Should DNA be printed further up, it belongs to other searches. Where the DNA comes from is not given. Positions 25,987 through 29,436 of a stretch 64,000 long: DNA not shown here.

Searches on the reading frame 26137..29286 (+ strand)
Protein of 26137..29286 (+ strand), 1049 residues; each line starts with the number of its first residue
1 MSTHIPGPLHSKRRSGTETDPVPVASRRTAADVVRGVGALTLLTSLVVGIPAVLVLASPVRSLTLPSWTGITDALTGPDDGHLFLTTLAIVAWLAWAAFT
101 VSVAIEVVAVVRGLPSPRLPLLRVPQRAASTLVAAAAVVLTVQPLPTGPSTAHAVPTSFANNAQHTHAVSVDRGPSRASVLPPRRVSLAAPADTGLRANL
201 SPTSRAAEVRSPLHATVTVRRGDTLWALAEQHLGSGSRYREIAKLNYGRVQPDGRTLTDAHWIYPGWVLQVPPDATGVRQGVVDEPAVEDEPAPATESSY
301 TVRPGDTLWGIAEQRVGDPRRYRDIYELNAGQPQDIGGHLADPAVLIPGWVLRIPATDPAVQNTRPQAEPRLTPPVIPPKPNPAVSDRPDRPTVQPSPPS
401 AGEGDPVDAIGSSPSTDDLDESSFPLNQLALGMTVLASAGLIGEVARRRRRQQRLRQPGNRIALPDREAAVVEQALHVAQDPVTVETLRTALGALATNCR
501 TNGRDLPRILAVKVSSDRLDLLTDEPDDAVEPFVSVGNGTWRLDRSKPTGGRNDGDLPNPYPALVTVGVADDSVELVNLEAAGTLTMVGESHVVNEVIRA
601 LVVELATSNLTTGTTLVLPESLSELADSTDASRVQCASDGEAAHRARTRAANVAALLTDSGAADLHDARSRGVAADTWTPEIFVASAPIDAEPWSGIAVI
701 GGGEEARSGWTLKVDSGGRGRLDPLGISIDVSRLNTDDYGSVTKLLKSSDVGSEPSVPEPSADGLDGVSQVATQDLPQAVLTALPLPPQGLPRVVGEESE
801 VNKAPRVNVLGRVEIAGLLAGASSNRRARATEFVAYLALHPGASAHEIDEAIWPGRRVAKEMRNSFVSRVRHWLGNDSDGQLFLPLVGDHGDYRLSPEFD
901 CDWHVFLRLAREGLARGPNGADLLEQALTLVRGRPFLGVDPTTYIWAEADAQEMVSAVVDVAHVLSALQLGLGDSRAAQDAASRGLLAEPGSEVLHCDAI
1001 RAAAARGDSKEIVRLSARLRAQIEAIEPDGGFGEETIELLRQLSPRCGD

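Call 6: search_protein_families(library=pfam, proteins=[window:26137-29286:+], max_evalue=0.01)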
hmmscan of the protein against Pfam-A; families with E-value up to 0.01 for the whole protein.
window:26137-29286:+ (1049 aa): 2 families
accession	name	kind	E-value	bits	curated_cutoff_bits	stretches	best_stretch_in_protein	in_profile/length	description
PF01476.26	LysM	-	1.9e-15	57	20.9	2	218-272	2-43/43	LysM domain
PF03704.23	BTAD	-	3.7e-05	24.6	22.1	1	901-1012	1-115/146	Bacterial transcriptional activator domain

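Call 46: search_protein_families(library=ncbifam, proteins=[window:26137-29286:+], max_evalue=0.001)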
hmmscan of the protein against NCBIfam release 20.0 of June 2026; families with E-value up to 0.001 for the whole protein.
window:26137-29286:+ (1049 aa): 4 families
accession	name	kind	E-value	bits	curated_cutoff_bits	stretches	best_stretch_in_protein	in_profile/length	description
NF008399.0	PRK11198.1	equivalog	7.9e-18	65.3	134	2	287-356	86-147/149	peptidoglycan-binding protein LysM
NF010723.1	PRK14125.1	equivalog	7.4e-07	29.1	60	0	215-232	33-50/87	cell division suppressor protein YneA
NF012230.0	LWXIA_domain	equivalog_domain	2.1e-06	27.7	33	0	297-314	2-19/74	LWXIA domain-containing protein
TIGR02899.1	spore_safA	subfamily_domain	8.7e-06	25.6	67.85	0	302-356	1-44/44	SafA/ExsA family spore coat assembly protein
